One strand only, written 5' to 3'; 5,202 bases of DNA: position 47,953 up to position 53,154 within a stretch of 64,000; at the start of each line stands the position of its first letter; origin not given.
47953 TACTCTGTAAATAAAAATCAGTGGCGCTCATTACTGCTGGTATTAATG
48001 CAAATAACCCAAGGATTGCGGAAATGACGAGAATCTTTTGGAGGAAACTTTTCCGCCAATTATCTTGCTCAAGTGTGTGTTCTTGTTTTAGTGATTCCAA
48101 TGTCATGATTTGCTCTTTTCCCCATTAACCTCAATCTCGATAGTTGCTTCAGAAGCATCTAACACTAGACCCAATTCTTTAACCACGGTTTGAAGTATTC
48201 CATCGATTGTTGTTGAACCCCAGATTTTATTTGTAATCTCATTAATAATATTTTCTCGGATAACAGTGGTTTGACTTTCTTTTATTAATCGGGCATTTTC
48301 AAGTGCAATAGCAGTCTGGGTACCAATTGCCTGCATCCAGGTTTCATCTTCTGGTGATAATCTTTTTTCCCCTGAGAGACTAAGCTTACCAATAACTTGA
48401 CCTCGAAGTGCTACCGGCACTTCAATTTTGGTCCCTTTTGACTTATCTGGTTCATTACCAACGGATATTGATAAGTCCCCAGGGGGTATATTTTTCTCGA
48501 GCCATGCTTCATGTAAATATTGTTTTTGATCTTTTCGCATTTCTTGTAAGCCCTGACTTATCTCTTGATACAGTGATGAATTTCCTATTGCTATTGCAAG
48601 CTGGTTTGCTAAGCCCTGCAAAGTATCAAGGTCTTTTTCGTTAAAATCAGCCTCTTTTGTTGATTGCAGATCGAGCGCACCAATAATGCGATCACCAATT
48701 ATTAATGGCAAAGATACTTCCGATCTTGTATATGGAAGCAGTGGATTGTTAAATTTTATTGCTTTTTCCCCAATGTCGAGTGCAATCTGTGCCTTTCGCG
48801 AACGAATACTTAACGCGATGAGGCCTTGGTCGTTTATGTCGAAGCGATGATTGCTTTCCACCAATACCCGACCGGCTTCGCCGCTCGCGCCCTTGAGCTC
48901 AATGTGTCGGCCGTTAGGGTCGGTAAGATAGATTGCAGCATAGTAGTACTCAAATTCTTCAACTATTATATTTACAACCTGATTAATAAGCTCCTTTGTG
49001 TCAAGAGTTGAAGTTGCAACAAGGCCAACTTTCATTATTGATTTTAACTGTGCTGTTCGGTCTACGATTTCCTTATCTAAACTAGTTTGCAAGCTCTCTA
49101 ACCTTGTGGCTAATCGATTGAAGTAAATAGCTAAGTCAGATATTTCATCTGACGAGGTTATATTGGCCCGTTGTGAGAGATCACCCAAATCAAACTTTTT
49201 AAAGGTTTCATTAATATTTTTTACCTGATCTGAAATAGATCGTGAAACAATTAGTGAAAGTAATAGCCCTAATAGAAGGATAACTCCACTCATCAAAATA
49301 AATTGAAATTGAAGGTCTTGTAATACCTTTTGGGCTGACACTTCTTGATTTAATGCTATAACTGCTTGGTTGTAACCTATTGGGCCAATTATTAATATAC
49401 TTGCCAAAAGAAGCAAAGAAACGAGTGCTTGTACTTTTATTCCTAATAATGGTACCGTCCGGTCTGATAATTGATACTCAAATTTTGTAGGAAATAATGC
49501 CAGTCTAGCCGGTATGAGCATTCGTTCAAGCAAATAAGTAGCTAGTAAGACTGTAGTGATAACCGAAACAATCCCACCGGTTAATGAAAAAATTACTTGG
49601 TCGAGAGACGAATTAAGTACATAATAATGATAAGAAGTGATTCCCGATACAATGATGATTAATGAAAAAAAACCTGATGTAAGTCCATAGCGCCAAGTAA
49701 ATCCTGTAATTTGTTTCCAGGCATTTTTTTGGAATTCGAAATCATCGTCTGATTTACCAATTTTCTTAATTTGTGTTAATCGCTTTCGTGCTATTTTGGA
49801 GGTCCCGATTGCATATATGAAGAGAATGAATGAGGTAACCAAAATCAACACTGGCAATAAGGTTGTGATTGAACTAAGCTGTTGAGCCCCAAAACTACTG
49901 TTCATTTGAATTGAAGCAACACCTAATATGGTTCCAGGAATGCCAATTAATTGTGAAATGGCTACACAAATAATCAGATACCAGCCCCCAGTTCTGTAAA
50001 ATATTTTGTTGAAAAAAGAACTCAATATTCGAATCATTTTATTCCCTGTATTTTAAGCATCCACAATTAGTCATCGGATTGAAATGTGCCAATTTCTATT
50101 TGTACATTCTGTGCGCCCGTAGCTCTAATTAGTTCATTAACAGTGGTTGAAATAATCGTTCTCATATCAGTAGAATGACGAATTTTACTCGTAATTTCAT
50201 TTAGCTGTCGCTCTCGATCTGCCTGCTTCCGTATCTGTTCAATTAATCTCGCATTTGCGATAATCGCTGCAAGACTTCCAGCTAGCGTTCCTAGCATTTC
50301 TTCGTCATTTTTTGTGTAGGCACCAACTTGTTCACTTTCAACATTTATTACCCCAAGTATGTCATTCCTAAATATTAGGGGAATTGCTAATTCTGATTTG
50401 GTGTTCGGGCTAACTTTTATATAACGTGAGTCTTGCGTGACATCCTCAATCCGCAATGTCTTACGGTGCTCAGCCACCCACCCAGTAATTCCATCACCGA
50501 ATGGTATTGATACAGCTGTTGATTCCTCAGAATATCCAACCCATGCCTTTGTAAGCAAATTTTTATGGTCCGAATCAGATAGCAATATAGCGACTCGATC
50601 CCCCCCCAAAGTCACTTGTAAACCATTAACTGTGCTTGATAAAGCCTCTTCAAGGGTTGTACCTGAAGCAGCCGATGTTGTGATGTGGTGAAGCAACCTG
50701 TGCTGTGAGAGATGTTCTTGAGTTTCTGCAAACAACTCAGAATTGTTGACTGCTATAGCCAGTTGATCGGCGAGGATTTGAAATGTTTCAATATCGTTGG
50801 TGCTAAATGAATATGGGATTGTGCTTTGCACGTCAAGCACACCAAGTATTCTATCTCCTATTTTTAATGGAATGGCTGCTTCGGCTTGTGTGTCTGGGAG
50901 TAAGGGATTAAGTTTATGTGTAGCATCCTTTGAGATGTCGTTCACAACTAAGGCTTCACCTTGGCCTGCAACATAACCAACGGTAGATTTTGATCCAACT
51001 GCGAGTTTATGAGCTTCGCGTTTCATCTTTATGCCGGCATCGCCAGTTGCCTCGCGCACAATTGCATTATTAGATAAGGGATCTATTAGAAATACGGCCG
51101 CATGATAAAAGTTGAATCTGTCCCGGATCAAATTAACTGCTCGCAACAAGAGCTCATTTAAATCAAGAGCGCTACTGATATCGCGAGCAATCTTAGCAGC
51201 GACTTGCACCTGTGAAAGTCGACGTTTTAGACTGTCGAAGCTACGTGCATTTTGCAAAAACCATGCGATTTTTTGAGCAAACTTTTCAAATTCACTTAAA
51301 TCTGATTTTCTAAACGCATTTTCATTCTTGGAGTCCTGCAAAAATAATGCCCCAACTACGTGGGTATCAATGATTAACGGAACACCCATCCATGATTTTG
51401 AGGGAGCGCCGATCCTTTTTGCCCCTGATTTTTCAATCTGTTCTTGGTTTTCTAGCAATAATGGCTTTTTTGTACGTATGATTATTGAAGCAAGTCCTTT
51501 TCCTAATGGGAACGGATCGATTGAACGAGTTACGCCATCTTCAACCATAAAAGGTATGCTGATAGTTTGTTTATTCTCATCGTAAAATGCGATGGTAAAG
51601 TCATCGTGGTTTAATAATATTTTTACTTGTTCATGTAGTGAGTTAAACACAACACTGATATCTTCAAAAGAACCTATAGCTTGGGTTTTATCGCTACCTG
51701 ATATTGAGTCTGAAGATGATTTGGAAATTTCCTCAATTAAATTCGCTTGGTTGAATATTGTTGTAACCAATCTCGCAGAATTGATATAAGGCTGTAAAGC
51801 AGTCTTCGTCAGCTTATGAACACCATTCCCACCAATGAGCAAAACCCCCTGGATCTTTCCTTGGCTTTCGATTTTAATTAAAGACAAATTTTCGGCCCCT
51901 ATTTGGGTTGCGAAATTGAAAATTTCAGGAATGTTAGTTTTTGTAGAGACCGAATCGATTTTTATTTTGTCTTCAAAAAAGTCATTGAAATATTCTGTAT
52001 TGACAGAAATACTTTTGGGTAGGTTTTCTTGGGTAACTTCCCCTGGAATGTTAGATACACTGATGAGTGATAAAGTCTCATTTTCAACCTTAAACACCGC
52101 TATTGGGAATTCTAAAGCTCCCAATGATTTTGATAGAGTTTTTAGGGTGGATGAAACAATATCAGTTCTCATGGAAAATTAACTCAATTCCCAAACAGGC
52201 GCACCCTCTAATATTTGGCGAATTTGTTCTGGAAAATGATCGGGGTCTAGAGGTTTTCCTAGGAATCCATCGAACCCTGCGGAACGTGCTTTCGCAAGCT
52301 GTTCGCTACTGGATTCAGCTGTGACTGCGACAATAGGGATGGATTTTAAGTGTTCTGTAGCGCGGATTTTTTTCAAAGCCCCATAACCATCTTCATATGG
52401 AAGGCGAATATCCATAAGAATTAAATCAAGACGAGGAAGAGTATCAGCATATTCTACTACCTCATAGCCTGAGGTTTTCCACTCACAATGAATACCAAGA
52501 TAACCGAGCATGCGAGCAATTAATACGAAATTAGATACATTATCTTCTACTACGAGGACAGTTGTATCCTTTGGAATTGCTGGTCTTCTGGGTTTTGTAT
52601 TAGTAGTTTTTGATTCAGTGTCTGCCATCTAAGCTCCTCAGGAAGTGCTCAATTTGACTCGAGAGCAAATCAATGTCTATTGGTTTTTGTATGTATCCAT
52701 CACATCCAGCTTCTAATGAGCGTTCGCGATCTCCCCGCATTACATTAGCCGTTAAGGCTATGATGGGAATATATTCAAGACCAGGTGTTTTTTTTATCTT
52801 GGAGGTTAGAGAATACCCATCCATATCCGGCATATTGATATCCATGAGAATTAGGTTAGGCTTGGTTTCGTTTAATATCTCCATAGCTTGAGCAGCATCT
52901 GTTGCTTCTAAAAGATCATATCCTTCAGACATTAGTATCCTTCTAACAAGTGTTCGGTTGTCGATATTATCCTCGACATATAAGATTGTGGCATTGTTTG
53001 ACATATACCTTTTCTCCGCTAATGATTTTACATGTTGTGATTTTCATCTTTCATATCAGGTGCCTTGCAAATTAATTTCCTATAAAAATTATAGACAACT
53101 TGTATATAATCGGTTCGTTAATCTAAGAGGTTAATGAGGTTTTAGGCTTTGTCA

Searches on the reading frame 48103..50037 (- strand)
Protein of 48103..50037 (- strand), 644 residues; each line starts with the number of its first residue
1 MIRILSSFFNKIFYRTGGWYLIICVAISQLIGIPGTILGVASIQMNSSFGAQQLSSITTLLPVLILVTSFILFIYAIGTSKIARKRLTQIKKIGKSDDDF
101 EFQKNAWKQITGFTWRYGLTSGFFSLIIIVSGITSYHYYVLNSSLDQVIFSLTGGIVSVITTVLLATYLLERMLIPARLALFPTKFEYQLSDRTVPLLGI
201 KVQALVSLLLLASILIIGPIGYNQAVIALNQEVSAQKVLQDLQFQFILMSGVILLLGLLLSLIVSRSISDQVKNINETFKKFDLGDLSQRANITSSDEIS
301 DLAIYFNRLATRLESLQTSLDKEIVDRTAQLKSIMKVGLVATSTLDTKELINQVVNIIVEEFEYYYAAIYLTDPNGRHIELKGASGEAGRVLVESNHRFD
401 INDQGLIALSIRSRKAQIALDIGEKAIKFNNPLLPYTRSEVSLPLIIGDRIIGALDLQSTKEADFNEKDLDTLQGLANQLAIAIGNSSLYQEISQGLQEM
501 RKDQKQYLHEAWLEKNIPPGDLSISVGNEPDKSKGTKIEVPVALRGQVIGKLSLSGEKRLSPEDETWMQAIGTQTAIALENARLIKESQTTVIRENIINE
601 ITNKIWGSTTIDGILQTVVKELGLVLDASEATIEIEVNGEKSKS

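Call 14: search_protein_families(library=pfam, proteins=[window:48103-50037:-], max_evalue=0.001)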
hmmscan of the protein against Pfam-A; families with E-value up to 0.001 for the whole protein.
window:48103-50037:- (644 aa): 4 families
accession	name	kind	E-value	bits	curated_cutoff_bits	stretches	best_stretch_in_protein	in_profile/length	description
PF13185.12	GAF_2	-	3.9e-23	82.6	28.6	1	345-484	2-135/136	GAF domain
PF01590.32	GAF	-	8.2e-18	65.7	22.4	1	347-484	2-133/133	GAF domain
PF13492.12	GAF_3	-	3.4e-12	47.3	27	1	348-486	3-129/129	GAF domain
PF00672.30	HAMP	-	5.2e-09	36.7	25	1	264-314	2-52/53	HAMP domain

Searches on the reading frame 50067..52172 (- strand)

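Call 14: search_protein_families(library=pfam, proteins=[window:50067-52172:-], max_evalue=0.001)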
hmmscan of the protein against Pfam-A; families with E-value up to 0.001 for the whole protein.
window:50067-52172:- (701 aa): 3 families
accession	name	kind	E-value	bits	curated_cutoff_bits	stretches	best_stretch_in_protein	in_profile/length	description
PF13185.12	GAF_2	-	9.6e-48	162.3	28.6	3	505-638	2-135/136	GAF domain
PF01590.32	GAF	-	3e-41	141.5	22.4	3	507-637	2-132/133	GAF domain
PF13492.12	GAF_3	-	5.2e-24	85.5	27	2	338-477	2-129/129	GAF domain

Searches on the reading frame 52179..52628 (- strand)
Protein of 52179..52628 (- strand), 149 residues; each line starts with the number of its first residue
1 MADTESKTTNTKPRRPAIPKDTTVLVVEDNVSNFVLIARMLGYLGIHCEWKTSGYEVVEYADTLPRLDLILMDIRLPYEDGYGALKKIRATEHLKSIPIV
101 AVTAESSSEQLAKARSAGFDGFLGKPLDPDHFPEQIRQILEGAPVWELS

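Call 14: search_protein_families(library=pfam, proteins=[window:52179-52628:-], max_evalue=0.001)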
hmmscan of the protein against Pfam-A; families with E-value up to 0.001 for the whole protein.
window:52179-52628:- (149 aa): 1 family
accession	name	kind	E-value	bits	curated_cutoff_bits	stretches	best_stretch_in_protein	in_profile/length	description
PF00072.30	Response_reg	-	1.5e-20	73.9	30.2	1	24-136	1-110/111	Response regulator receiver domain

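Call 57: search_protein_families(library=ncbifam, proteins=[window:52179-52628:-], max_evalue=1e-10)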
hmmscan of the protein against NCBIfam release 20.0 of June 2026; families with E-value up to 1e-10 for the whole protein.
window:52179-52628:- (149 aa): 13 families
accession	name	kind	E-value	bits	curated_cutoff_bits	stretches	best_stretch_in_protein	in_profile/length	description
NF008318.0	PRK11107.1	equivalog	6e-23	80.9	890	1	7-136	653-781/920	two-component sensor histidine kinase BarA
TIGR02956.1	TMAO_torS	equivalog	1.2e-19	70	676.5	1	21-143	701-823/967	TMAO reductase system sensor histidine kinase/response regulator TorS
NF041866.1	EpsW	equivalog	5.9e-17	61.5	200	1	20-142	4-127/131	exopolysaccharide biosynthesis response regulator EpsW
NF011874.0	PRK15347.1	equivalog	7.1e-17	60.7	852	1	10-134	679-804/921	two component system sensor kinase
NF038297.2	hybrid_HK_HrmK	equivalog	1.2e-14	53.9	725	1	8-130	477-598/607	hybrid histidine kinase/response regulator HrmK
NF041947.1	LuxQ_Vibrio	equivalog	5.5e-14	51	1200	1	9-132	710-831/843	quorum-sensing autoinducer 2 sensor kinase/phosphatase LuxQ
NF008099.0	PRK10841.1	equivalog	3.3e-13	48.3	920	1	7-131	810-931/949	two-component system sensor histidine kinase RcsC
NF008302.0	PRK11091.1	equivalog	2.8e-12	45.7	838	1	19-140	523-643/779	aerobic respiration two-component sensor histidine kinase ArcB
NF007135.0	PRK09581.1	equivalog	4.1e-12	45.7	474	1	22-129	3-109/457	PleD family two-component system response regulator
NF007689.0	PRK10365.1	equivalog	2.3e-11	43.1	760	1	22-140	6-121/441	sigma-54-dependent response regulator transcription factor ZraR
NF045901.1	HisKinLetSLeg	equivalog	3.1e-11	42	1650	1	21-141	671-790/906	two-component system sensor histidine kinase LetS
NF045991.1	RespRegCtrARhodob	equivalog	6e-11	42.5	350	1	24-139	3-115/224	response regulator transcription factor CtrA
NF041945.1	LuxN_Vibrio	equivalog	9.7e-11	40.5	1550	1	10-127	709-822/839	quorum-sensing autoinducer 1 sensor kinase/phosphatase LuxN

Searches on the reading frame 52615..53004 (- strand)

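Call 14: search_protein_families(library=pfam, proteins=[window:52615-53004:-], max_evalue=0.001)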
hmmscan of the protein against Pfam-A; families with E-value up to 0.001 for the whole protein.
window:52615-53004:- (129 aa): 2 families
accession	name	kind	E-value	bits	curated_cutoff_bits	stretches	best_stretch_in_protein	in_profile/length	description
PF00072.30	Response_reg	-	1.1e-28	100.1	30.2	1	7-118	1-110/111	Response regulator receiver domain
PF20161.5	VpsR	-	0.00014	22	23.7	1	3-117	9-119/121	VpsR domain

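Call 57: search_protein_families(library=ncbifam, proteins=[window:52615-53004:-], max_evalue=1e-10)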
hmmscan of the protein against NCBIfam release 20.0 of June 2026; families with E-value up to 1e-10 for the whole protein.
window:52615-53004:- (129 aa): 61 families (the best 25 are shown)
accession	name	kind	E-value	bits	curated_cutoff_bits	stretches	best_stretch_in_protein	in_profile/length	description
NF038297.2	hybrid_HK_HrmK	equivalog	2.6e-29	102.3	725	1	2-120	488-606/607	hybrid histidine kinase/response regulator HrmK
NF007135.0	PRK09581.1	equivalog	3.9e-26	91.9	474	1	5-121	3-119/457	PleD family two-component system response regulator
NF008318.0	PRK11107.1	equivalog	8.8e-26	90.2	890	1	4-123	667-786/920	two-component sensor histidine kinase BarA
NF008099.0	PRK10841.1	equivalog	2.1e-24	85.3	920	1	3-121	823-939/949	two-component system sensor histidine kinase RcsC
TIGR02154.1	PhoB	equivalog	3.6e-24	85.3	296.2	1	5-124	3-122/226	phosphate regulon transcriptional regulator PhoB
NF011874.0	PRK15347.1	equivalog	1.7e-20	72.7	852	1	6-119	692-807/921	two component system sensor kinase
TIGR02956.1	TMAO_torS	equivalog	4.4e-20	71.4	676.5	1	4-124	701-822/967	TMAO reductase system sensor histidine kinase/response regulator TorS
NF045944.1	ResRegRpaBCyano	equivalog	7.8e-20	71.2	330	1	10-125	3-115/229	response regulator transcription factor RpaB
NF053854.1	RespRegPhoBBctds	equivalog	1.2e-19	70.6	270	1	7-123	1-116/225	two-component system response regulator PhoB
NF041733.1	resp_reg_CseB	equivalog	1.5e-19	70.3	350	1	6-124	2-117/228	two-component system response regulator CseB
NF008302.0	PRK11091.1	equivalog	2.7e-19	68.9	838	1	5-124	526-645/779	aerobic respiration two-component sensor histidine kinase ArcB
NF007420.1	PRK09959.1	equivalog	1.1e-18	66.3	1995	1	4-118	958-1070/1197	acid-sensing system histidine kinase EvgS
NF040689.1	MtrAB_MtrA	equivalog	1.2e-18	67.3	300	1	7-125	1-116/219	MtrAB system response regulator MtrA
NF007005.1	PRK09468.1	equivalog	1.4e-18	67.2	331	1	4-123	3-120/237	osmolarity response regulator transcription factor OmpR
NF051850.1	RespRegRprY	equivalog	1.9e-18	66.8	370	1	1-128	1-126/234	response regulator transcription factor RprY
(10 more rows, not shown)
